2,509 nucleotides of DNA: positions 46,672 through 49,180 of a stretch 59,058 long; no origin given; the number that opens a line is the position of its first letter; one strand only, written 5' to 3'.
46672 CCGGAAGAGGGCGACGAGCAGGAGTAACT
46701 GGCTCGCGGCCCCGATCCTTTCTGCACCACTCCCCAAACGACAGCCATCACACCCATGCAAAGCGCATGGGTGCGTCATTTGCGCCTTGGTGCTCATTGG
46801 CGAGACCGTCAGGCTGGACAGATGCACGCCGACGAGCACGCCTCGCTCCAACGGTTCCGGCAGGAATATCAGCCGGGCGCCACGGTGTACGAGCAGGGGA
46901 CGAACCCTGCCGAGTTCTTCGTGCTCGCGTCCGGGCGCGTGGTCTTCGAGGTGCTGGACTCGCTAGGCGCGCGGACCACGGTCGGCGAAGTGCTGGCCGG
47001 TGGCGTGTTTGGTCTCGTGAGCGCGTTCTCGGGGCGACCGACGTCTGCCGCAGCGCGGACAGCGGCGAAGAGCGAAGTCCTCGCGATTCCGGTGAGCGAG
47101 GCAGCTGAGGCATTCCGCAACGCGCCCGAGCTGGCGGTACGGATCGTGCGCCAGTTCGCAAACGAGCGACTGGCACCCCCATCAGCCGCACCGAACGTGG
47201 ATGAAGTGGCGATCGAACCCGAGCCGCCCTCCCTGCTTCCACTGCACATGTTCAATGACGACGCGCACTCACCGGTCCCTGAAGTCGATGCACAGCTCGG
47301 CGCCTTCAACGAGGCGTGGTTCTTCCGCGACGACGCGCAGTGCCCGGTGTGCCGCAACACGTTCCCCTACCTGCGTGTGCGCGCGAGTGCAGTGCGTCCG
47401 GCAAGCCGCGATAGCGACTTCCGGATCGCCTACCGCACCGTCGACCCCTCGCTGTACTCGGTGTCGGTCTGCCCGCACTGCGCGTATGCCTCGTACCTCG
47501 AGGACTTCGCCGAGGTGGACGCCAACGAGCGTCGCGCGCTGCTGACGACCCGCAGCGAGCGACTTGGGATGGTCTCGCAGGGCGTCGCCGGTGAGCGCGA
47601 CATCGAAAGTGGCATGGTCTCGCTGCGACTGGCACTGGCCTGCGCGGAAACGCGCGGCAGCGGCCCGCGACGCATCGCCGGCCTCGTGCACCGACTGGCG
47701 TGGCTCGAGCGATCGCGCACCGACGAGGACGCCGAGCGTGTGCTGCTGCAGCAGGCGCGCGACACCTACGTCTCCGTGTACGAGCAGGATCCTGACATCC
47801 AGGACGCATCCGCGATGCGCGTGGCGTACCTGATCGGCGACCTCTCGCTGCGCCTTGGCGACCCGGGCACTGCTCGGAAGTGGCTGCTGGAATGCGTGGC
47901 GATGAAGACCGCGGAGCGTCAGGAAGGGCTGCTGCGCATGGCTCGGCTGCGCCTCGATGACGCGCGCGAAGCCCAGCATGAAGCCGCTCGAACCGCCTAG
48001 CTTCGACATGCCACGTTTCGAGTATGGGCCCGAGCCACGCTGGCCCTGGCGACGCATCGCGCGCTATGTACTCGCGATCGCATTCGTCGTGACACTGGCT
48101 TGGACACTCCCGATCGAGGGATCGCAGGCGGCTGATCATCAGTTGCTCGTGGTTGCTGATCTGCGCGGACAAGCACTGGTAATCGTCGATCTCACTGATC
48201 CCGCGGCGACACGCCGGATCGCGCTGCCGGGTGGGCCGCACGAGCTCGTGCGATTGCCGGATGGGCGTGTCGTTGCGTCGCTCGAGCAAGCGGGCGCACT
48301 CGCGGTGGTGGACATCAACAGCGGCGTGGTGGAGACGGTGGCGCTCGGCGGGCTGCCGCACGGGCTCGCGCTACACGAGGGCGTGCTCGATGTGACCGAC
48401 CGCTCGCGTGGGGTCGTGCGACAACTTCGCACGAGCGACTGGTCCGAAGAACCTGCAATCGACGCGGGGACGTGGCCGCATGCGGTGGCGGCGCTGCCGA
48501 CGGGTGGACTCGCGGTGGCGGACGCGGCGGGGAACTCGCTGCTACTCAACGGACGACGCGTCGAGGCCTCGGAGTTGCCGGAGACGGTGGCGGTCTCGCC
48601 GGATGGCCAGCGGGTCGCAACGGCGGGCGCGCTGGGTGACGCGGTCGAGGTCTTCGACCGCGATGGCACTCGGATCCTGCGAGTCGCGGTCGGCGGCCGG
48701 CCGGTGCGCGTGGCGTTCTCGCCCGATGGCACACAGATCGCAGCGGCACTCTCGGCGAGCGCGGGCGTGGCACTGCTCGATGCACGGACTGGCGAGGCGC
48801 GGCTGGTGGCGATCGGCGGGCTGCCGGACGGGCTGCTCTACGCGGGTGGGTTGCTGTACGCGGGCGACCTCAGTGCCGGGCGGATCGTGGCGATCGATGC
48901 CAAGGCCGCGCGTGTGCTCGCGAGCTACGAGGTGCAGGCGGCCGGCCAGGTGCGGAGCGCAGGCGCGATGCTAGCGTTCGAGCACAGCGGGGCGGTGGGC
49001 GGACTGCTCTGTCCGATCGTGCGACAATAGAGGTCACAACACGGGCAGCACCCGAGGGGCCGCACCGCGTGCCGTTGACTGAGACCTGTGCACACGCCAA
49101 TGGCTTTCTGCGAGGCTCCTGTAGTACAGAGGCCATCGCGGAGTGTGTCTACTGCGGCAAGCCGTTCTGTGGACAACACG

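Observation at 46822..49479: Uncharacterised candidate signalling cluster: cNMP-binding/DUF2225 fusion, TM-anchored beta-propeller, and a double C-x2-C-x4-C-x2-H protein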

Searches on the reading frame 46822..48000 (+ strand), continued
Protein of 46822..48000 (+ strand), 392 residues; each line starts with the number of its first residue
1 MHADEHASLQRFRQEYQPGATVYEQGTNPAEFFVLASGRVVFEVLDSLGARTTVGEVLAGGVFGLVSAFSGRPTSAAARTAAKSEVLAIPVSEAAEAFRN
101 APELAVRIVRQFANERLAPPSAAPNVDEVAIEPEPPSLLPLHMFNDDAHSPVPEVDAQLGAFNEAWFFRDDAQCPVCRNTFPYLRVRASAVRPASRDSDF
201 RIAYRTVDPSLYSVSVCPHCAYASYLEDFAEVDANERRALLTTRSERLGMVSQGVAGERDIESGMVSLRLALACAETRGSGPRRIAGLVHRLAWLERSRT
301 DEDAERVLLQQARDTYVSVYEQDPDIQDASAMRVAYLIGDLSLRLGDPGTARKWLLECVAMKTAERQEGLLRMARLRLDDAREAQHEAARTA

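Call 85: find_encoding_contigs(protein=P0083, flank=6000, max_places=1)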
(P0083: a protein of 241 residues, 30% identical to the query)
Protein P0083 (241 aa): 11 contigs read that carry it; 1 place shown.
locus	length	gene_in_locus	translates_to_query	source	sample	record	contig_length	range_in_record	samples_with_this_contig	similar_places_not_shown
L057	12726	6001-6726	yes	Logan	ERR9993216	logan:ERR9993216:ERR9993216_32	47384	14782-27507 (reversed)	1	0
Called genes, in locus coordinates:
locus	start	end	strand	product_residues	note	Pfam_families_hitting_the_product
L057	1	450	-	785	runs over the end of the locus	PF00488:MutS_V, PF20297:MSSS, PF01713:Smr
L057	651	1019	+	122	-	PF04020:Phage_holin_4_2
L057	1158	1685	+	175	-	PF12867:DinB_2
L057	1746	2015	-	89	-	PF05164:ZapA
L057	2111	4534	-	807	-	PF01588:tRNA_bind, PF03483:B3_4, PF03484:B5, PF17759:tRNA_synthFbeta, PF03147:FDX-ACB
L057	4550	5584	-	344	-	PF02912:Phe_tRNA-synt_N, PF01409:tRNA-synt_2d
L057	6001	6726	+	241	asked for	PF09986:DUF2225, PF13176:TPR_7 (faint), PF00515:TPR_1 (weak), PF07719:TPR_2 (weak), PF13181:TPR_8 (weak)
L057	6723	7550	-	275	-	PF22435:MRM3-like_sub_bind, PF08032:SpoU_sub_bind, PF00588:SpoU_methylase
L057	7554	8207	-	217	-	PF02254:TrkA_N, PF03807:F420_oxidored (faint), PF02080:TrkA_C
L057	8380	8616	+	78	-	PF14098:SSPI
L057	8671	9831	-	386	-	PF25198:Spore_GerAC_N, PF05504:Spore_GerAC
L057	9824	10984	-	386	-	PF03845:Spore_permease, PF13520:AA_permease_2 (weak)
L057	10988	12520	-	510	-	PF03323:GerA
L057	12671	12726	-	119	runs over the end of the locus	PF06961:DUF1294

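Call 86: find_encoding_contigs(protein=P0080, flank=6000, max_places=1)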
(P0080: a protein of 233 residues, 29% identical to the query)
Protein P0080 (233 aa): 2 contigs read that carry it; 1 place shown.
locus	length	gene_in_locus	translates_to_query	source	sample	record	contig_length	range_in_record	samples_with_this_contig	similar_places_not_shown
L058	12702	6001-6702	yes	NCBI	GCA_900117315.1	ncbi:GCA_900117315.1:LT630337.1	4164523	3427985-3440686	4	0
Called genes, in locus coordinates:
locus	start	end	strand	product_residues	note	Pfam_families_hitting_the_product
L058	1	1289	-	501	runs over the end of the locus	PF02789:Peptidase_M17_N, PF00883:Peptidase_M17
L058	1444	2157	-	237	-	PF06725:3D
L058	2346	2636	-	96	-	PF14068:YuiB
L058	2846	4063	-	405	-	PF01266:DAO (faint), PF07992:Pyr_redox_2, PF00070:Pyr_redox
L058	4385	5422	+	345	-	PF03486:HI0933_like (faint), PF07992:Pyr_redox_2, PF13738:Pyr_redox_3, PF00070:Pyr_redox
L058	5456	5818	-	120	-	PF01521:Fe-S_biosyn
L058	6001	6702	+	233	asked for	PF09986:DUF2225, PF00515:TPR_1 (faint), PF13181:TPR_8 (faint)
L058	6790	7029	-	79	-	PF07293:DUF1450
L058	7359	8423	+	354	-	PF07992:Pyr_redox_2, PF13434:Lys_Orn_oxgnase (faint), PF13450:NAD_binding_8 (faint), PF13454:NAD_binding_9 (faint), PF13738:Pyr_redox_3, PF00070:Pyr_redox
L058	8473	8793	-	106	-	PF07315:DUF1462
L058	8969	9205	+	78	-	PF01106:NifU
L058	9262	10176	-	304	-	PF00288:GHMP_kinases_N, PF08544:GHMP_kinases_C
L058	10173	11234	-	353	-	PF00291:PALP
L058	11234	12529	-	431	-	PF03447:NAD_binding_3, PF00742:Homoserine_dh, PF01842:ACT, PF22629:ACT_AHAS_ss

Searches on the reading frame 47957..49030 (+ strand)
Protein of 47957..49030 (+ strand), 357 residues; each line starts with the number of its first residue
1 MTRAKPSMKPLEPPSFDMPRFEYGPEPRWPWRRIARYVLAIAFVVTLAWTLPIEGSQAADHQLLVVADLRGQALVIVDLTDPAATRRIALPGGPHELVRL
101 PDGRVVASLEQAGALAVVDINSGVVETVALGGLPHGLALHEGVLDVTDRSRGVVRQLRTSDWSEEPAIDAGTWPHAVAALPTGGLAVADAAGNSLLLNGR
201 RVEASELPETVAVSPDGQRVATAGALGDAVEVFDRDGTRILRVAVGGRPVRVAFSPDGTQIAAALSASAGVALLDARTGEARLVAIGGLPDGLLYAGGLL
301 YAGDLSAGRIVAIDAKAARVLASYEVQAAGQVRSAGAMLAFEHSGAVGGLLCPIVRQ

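Call 3: search_protein_families(library=pfam, proteins=[window:47957-49030:+], max_evalue=0.1)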
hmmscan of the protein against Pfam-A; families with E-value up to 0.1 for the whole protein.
window:47957-49030:+ (357 aa): 12 families
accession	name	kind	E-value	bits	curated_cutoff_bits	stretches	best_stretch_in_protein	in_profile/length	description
PF25174.1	Beta-prop_THOC3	-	1.8e-05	24.3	305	1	209-281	50-122/272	THOC3 beta-propeller domain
PF21783.3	YNCE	-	4.9e-05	23.2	27.1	0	198-263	62-128/339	YNCE-like beta-propeller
PF01436.27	NHL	-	0.00094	19.5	20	0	173-195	3-24/28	NHL repeat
PF18975.6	DUF5711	-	0.0021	17.8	26.3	0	229-265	118-158/344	Family of unknown function (DUF5711)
PF23389.1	Beta-prop_WDR19_1st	-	0.021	14.3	27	1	216-281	9-73/325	WDR19 first beta-propeller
PF00400.38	WD40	-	0.023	15.7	27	0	251-264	16-29/39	WD domain, G-beta repeat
PF21959.2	DUF6923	-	0.024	14.8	27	0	58-158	95-202/234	Repeat of unknown function (DUF6923)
PF24814.1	WD40_Prp19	-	0.03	13.8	320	0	185-278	115-208/281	Prp19 WD40 domain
PF09142.17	TruB_C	-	0.031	14.4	28.7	1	194-222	12-41/56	tRNA Pseudouridine synthase II, C terminal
PF23414.1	Beta-prop_EML_2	-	0.054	13.3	90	0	203-265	37-100/266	Echinoderm microtubule-associated protein second beta-propeller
PF17936.7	Big_6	-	0.078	13.7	27.6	0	207-246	4-43/83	Bacterial Ig domain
PF07676.18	PD40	-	0.084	13.3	20.9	0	253-262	15-24/38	WD40-like Beta Propeller Repeat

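Call 56: search_protein_families(library=ncbifam, proteins=[window:48008-49030:+], max_evalue=0.1)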
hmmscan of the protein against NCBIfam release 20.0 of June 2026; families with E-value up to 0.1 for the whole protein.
window:48008-49030:+ (340 aa): 8 families
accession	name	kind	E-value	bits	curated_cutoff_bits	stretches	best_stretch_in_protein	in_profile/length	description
TIGR03866.1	PQQ_ABC_repeats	subfamily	3.2e-07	29.7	287.3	2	185-262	121-199/310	PQQ-dependent catabolism-associated beta-propeller protein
NF052340.1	hydrazine_beta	equivalog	1.6e-06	27.5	560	1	174-270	17-116/372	hydrazine synthase subunit beta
NF052460.1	L-NosZ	equivalog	3.9e-06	25.6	700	1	42-171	52-190/480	clade III lactonase-type nitrous-oxide reductase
NF038117.1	choice_anch_I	subfamily_domain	4.6e-06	25.8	300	0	213-247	77-112/458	choice-of-anchor I family protein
NF052342.1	hydrazine_BC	exception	0.00017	19.9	1250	1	167-259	17-110/690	hydrazine synthase subunit beta-gamma fusion subunit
TIGR02276.1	beta_rpt_yvtn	repeat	0.0023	17.9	27.85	0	223-238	27-42/42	beta-propeller repeat protein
NF033206.1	ScyE_fam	subfamily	0.024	14.2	80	0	153-208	138-188/333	ScyD/ScyE family protein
NF052280.1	7_blade_YncE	equivalog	0.051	12.4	400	0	45-123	228-307/338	7-bladed beta-propeller protein YncE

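Call 63: find_homologous_proteins(query=window:48008-49030:+)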
Query window:48008-49030:+ (340 aa): 204 proteins with E <= 0.001 among 8000 candidates; the best 120 are listed.
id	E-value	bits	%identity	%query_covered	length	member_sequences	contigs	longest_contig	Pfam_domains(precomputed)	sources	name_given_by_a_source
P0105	1.1e-161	556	84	95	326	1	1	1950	PF25174.2,PF21783.3,PF01436.28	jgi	jgi:streptogramin lyase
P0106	8.8e-115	402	63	95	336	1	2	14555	PF01436.28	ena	-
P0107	5.4e-114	399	65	90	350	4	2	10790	PF01436.28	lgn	-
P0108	9.4e-111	388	61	98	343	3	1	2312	PF01436.28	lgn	-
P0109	1.3e-110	388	64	89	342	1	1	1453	PF01436.28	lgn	-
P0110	3.7e-110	386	62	95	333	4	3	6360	PF01436.28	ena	-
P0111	7.0e-108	379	61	91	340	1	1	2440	-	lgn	-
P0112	1.1e-107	378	65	87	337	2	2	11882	PF01436.28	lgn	-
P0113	4.7e-107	376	63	91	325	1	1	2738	PF01436.28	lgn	-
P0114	9.8e-89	316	56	96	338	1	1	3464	-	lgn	-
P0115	1.9e-88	315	59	87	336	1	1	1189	PF21783.3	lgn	-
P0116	4.7e-86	307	52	96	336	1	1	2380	PF21783.3,PF01436.28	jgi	jgi:DNA-binding beta-propeller fold protein YncE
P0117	1.4e-85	306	56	88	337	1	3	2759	PF21783.3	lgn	-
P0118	1.2e-83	299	56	91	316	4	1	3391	PF25174.2,PF23381.2,PF21783.3,PF00400.39,PF01436.28,PF23749.2,PF08450.19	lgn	-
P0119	4.5e-83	297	55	88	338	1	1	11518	-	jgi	jgi:DNA-binding beta-propeller fold protein YncE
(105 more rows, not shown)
